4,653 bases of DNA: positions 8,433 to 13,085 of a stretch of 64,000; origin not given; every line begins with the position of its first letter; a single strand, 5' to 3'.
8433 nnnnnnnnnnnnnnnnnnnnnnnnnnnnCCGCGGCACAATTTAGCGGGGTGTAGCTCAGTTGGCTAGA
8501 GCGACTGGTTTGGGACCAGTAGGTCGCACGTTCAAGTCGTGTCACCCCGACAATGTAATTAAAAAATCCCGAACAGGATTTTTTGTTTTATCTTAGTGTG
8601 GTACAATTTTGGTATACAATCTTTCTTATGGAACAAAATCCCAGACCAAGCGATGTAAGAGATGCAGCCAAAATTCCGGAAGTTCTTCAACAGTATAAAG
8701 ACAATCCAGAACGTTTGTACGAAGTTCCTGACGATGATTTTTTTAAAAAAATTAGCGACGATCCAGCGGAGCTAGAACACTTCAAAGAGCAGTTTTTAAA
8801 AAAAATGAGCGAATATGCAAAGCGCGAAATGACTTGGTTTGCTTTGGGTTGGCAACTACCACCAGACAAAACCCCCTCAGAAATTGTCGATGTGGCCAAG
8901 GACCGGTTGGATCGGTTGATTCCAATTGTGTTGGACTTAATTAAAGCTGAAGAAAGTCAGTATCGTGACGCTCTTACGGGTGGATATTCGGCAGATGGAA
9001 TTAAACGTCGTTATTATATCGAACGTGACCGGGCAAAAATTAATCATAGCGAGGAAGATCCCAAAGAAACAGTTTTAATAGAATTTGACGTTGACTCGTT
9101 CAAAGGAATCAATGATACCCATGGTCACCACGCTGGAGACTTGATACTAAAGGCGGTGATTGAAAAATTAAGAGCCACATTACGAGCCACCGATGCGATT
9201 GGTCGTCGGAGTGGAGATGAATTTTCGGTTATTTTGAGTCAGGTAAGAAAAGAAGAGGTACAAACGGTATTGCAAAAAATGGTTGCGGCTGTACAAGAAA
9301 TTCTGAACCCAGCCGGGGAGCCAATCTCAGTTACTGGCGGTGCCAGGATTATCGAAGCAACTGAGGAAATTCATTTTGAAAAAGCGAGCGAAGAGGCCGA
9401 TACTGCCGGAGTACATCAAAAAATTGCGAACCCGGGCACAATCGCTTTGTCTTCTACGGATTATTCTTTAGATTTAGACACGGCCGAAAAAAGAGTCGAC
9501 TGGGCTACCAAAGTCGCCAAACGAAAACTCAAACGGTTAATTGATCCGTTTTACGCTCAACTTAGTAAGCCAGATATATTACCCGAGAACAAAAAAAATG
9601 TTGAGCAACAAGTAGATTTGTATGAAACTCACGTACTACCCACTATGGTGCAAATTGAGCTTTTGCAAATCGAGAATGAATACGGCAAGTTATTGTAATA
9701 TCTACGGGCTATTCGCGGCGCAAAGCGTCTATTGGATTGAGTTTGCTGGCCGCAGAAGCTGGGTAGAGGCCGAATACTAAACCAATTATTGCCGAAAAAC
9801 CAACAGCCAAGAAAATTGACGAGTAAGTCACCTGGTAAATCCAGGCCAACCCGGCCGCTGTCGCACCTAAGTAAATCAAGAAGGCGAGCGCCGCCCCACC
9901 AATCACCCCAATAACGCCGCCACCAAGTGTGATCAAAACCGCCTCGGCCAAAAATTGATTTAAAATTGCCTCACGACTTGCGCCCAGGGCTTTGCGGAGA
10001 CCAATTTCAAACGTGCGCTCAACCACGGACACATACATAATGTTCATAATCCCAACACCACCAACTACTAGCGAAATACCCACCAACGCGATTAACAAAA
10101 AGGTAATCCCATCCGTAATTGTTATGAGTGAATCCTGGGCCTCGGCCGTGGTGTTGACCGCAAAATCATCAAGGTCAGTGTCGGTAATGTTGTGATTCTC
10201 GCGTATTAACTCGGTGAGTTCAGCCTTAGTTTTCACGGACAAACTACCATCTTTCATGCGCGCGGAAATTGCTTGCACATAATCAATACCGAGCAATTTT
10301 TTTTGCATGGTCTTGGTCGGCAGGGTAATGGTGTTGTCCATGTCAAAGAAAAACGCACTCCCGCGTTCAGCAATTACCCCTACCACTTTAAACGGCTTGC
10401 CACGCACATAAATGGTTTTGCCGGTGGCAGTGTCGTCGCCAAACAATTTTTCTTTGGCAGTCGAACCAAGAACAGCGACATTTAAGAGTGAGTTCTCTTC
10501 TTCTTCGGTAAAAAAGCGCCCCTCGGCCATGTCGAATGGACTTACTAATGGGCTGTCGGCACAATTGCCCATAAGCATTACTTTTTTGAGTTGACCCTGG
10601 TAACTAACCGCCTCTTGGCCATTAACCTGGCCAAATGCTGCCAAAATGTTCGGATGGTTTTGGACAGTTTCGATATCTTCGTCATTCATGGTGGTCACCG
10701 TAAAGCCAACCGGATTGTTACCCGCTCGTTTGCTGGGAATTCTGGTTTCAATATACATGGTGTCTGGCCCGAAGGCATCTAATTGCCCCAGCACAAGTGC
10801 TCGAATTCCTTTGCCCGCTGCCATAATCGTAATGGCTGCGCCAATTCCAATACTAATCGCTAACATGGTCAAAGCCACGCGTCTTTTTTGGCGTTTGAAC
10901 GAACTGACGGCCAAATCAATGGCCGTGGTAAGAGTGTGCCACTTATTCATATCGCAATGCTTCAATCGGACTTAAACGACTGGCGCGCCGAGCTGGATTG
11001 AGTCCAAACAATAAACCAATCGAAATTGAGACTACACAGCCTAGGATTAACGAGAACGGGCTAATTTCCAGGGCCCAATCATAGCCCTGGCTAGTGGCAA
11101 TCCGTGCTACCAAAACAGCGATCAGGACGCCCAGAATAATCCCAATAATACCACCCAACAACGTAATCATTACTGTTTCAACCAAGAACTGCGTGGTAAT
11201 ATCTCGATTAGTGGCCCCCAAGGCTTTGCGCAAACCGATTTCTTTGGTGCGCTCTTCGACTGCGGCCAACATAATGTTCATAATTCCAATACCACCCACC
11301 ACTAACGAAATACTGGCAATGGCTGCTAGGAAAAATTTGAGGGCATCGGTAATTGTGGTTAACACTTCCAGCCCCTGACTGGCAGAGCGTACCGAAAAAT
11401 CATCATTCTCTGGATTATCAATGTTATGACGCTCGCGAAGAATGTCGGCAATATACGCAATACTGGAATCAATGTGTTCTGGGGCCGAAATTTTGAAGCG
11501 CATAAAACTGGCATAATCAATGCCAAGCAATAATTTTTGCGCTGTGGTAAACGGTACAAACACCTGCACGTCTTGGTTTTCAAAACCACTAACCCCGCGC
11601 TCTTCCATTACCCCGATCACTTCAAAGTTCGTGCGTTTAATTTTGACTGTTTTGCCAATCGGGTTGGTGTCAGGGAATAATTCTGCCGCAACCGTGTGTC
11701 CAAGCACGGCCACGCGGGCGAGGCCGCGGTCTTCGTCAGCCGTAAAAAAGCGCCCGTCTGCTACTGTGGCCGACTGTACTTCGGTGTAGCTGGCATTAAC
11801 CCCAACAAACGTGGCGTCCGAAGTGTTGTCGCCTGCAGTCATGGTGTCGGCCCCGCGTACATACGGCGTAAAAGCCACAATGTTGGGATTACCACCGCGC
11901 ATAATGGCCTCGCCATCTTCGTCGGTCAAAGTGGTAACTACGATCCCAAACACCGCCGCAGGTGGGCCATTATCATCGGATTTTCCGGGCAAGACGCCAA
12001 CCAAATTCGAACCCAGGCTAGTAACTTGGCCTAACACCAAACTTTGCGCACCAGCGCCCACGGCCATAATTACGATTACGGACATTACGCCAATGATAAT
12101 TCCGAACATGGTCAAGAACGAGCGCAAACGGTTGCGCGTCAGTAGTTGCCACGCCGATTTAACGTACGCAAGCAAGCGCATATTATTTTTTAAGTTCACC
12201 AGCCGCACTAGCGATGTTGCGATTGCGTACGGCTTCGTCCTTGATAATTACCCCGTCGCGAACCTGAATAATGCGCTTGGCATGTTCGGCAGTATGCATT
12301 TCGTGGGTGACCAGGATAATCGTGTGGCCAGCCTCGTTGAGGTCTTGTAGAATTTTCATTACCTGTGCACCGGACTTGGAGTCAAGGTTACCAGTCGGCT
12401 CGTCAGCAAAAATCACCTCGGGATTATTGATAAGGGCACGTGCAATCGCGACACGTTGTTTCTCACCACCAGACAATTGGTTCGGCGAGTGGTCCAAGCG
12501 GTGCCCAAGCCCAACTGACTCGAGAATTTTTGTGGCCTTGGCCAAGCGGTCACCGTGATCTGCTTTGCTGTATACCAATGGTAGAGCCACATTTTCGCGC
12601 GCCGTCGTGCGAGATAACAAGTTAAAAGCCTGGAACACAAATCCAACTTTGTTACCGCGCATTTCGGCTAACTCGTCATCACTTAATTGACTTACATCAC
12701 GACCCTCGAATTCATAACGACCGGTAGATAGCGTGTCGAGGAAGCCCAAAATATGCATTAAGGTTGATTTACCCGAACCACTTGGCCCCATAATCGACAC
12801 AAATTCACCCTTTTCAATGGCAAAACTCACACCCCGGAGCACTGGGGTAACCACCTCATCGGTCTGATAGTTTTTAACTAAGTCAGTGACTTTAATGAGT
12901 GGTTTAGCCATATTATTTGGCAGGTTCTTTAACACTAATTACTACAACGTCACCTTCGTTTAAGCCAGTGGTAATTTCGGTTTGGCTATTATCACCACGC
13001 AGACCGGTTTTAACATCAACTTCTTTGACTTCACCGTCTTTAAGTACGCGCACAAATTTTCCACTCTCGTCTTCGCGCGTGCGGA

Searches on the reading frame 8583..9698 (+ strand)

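Call 84: search_protein_families(library=pfam, proteins=[window:8583-9698:+], max_evalue=0.00001)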
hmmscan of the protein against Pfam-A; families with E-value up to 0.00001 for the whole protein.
window:8583-9698:+ (371 aa): 1 family
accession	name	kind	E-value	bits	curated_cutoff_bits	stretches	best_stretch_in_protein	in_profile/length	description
PF00990.26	GGDEF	-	6e-24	85.1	23.8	1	142-276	12-151/161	Diguanylate cyclase, GGDEF domain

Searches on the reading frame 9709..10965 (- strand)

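Call 84: search_protein_families(library=pfam, proteins=[window:9709-10965:-], max_evalue=0.00001)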
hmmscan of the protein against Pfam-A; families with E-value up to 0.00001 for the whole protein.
window:9709-10965:- (418 aa): 2 families
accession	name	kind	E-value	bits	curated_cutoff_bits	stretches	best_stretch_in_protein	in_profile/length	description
PF12704.14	MacB_PCD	-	1e-37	130.9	27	1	31-252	2-206/207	MacB-like periplasmic core domain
PF02687.27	FtsX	-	7.9e-18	65.1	25.5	1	293-411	2-120/120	FtsX-like permease C-terminal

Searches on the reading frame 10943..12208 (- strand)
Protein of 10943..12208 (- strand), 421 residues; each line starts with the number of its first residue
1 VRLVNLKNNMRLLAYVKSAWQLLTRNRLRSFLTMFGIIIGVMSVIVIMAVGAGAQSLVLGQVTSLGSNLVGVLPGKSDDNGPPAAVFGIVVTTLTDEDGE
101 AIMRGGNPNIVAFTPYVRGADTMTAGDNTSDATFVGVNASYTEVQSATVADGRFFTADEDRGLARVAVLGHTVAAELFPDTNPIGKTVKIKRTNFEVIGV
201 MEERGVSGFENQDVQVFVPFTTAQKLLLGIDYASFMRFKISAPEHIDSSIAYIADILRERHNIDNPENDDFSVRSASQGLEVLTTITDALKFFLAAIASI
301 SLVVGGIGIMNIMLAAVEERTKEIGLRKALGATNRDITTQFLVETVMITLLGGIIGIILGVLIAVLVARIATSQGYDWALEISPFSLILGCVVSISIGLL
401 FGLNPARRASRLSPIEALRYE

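Call 84: search_protein_families(library=pfam, proteins=[window:10943-12208:-], max_evalue=0.00001)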
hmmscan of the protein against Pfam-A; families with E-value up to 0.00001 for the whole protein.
window:10943-12208:- (421 aa): 2 families
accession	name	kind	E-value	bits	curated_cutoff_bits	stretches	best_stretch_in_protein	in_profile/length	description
PF12704.14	MacB_PCD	-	3.1e-44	152.2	27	1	30-247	1-198/207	MacB-like periplasmic core domain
PF02687.27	FtsX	-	9.8e-23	80.9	25.5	1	296-414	2-120/120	FtsX-like permease C-terminal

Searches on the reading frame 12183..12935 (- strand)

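Call 84: search_protein_families(library=pfam, proteins=[window:12183-12935:-], max_evalue=0.00001)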
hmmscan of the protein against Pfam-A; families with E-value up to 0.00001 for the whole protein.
window:12183-12935:- (250 aa): 3 families
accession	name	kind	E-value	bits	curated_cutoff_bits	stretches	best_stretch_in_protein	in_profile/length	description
PF00005.33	ABC_tran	-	1e-33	117.3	25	1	33-181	1-136/137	ABC transporter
PF02463.25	SMC_N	-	1.1e-07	31.9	40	1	43-226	24-212/220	RecF/RecN/SMC N terminal domain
PF13304.12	AAA_21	-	1.1e-06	29.5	27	0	46-102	2-61/304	AAA domain, putative AbiEii toxin, Type IV TA system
